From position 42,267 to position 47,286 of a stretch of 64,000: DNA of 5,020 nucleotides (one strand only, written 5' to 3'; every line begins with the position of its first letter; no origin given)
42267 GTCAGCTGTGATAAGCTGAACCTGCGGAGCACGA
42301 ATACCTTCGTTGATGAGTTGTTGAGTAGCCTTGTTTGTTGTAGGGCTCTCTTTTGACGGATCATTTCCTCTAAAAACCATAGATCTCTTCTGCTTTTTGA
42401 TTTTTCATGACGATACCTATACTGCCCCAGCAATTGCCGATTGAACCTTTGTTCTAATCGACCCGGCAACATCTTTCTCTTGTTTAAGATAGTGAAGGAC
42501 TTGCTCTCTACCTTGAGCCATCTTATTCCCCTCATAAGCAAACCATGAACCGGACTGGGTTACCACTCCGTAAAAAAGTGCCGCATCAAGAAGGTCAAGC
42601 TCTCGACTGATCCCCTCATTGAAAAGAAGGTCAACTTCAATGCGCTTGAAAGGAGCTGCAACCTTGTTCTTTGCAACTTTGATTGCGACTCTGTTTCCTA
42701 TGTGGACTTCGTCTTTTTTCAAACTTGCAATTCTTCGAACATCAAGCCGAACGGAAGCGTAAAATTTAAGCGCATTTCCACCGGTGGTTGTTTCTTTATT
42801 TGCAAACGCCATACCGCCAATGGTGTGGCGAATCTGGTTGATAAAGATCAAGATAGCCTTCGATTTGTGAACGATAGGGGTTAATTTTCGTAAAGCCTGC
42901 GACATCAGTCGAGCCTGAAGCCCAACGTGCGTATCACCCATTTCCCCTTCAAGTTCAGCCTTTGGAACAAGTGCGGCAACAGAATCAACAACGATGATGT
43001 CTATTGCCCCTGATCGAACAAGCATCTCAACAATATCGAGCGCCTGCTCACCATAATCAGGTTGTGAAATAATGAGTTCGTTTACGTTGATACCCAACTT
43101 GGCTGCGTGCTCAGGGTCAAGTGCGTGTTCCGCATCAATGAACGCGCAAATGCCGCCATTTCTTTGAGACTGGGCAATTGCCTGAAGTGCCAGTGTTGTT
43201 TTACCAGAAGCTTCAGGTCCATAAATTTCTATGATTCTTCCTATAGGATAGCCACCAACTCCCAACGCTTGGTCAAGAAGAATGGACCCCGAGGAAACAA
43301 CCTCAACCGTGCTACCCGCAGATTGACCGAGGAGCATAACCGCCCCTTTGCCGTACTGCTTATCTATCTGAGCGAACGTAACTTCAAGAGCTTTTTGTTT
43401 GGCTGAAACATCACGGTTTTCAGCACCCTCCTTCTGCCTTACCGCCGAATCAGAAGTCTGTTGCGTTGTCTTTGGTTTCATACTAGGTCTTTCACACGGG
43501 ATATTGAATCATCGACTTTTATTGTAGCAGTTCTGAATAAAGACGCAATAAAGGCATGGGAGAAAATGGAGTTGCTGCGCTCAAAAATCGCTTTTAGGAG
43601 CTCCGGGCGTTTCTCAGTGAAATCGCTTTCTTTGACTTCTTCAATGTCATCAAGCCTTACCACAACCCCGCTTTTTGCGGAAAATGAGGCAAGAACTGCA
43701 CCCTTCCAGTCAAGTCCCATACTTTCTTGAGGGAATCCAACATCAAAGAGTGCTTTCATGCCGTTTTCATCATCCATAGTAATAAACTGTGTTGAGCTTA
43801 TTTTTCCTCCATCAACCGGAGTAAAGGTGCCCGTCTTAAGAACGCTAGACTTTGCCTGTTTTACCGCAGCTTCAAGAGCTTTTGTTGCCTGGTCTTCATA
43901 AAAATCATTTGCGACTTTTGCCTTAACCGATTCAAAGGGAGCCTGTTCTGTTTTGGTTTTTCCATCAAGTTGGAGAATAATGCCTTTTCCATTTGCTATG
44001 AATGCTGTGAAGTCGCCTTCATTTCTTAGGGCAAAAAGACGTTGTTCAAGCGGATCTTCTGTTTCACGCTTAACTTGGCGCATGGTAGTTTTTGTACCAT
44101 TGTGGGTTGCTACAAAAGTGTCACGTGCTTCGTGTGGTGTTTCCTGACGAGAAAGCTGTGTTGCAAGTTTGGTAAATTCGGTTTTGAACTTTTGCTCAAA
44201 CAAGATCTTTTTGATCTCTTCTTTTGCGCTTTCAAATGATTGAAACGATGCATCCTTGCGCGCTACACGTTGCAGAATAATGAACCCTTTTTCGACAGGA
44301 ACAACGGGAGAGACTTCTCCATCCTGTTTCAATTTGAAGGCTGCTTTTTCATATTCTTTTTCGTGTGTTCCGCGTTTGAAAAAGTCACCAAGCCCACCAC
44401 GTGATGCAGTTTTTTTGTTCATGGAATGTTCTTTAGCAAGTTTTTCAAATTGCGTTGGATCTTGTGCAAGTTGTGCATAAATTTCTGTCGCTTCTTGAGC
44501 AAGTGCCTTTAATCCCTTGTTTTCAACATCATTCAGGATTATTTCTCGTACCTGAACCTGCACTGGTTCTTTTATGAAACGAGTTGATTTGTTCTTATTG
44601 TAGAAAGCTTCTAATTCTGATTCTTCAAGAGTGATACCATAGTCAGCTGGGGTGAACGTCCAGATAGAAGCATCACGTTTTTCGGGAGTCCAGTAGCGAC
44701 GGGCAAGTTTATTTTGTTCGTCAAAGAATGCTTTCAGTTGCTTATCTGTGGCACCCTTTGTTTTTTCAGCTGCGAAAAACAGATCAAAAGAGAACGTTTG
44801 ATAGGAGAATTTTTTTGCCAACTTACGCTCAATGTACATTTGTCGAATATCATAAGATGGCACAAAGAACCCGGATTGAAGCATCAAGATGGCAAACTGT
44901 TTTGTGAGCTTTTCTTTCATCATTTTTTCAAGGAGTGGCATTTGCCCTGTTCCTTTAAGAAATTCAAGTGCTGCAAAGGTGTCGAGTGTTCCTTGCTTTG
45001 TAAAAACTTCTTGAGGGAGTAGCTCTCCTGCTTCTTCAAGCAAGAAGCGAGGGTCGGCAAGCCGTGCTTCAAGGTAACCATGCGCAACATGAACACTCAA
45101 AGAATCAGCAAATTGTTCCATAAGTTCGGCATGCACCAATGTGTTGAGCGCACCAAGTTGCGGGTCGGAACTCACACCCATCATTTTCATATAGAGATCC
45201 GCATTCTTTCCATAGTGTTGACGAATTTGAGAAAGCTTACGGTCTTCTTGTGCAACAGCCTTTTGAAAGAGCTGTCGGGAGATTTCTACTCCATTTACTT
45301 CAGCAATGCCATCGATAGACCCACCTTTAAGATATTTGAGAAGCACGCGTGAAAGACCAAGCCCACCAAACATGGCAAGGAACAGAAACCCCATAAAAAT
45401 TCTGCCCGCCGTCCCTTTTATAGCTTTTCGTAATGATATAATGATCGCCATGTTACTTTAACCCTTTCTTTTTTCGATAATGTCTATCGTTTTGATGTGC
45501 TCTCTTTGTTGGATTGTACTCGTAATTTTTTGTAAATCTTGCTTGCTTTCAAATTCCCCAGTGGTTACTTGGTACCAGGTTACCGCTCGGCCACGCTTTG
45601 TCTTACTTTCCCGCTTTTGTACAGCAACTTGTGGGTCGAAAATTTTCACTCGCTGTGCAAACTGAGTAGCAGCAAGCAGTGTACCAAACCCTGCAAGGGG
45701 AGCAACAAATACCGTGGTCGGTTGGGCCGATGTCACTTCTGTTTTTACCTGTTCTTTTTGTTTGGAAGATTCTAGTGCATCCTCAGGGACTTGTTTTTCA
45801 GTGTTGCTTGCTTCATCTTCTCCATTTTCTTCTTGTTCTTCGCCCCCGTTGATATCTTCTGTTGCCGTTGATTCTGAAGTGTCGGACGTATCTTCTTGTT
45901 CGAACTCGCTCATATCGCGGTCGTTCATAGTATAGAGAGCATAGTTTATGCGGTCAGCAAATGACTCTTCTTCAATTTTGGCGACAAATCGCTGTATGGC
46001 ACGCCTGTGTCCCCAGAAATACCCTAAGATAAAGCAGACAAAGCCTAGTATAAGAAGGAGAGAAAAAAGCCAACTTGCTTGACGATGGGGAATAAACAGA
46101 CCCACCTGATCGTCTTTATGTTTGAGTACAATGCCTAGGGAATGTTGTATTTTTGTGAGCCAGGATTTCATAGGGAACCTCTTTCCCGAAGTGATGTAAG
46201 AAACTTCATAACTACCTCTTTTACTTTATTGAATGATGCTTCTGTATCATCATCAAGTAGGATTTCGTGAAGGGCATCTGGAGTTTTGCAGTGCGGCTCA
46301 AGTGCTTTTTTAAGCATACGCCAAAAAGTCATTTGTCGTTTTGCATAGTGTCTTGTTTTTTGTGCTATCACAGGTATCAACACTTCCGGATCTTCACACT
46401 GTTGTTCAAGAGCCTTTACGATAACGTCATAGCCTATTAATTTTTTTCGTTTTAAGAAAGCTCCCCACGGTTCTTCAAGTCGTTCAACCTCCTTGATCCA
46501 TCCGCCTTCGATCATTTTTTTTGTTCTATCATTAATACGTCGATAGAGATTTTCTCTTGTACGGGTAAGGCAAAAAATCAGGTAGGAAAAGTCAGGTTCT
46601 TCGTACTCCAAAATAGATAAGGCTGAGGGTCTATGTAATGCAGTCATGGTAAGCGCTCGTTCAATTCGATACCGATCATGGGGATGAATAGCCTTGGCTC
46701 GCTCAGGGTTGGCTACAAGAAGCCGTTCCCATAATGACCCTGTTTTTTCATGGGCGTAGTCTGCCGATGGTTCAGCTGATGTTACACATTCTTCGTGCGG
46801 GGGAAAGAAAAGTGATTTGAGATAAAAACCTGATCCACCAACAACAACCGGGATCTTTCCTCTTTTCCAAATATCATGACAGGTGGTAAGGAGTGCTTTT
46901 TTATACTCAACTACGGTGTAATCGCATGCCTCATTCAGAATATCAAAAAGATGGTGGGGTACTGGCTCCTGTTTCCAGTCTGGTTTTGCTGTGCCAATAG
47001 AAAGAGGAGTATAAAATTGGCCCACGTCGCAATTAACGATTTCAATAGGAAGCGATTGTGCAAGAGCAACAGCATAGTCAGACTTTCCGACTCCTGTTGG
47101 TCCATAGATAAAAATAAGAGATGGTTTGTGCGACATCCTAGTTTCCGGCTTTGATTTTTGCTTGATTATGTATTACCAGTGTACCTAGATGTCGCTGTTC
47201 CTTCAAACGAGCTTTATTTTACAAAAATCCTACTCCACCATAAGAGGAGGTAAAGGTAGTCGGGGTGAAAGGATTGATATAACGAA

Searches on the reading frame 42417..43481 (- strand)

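Call 64: search_protein_families(library=pfam, proteins=[window:42417-43481:-], max_evalue=0.001)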
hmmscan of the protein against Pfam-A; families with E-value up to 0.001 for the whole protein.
window:42417-43481:- (354 aa): 5 families
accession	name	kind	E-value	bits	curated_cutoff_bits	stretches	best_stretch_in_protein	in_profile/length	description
PF00154.27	RecA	-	2.1e-128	427.7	27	1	30-292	1-262/262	recA bacterial DNA recombination protein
PF21096.2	RecA_C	-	2.5e-16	60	27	1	296-350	2-56/57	RecA C-terminal domain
PF08423.17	Rad51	-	1.6e-09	37.9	22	1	61-250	7-211/244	Rad51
PF06745.19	ATPase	-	9.1e-07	28.9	26.6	1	69-136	8-77/231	KaiC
PF01637.24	ATPase_2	-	3.8e-05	24.1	33.2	1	83-176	22-86/225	ATPase domain predominantly from Archaea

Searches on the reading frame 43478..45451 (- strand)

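Call 64: search_protein_families(library=pfam, proteins=[window:43478-45451:-], max_evalue=0.001)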
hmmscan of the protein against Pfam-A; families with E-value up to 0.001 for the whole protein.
window:43478-45451:- (657 aa): 5 families
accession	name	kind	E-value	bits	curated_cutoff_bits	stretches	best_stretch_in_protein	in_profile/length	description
PF00639.27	Rotamase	-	1.2e-19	71.5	21.7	1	309-394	10-94/97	PPIC-type PPIASE domain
PF13616.12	Rotamase_3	-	1.1e-13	52.2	22.5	1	295-394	12-111/116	PPIC-type PPIASE domain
PF13624.11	SurA_N_3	-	6.7e-11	42.7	27.2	1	6-135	4-121/162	SurA-like N-terminal domain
PF13145.12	Rotamase_2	-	8.3e-10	40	27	1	277-411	3-121/121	PPIC-type PPIASE domain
PF13623.11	SurA_N_2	-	1.1e-08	35.5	28.5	1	18-142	15-122/145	SurA-like N-terminal domain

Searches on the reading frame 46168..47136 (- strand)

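Call 64: search_protein_families(library=pfam, proteins=[window:46168-47136:-], max_evalue=0.001)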
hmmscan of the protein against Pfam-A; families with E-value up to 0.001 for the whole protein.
window:46168-47136:- (322 aa): 3 families
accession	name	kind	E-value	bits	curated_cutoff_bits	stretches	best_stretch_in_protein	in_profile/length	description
PF01715.23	IPPT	-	9e-56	189.7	23.6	1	40-273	1-241/243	IPP transferase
PF01745.22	IPT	-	8e-06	25.9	20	1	7-52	3-48/233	Isopentenyl transferase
PF13238.12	AAA_18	-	0.00046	21.1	29.4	0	8-31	1-24/128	AAA domain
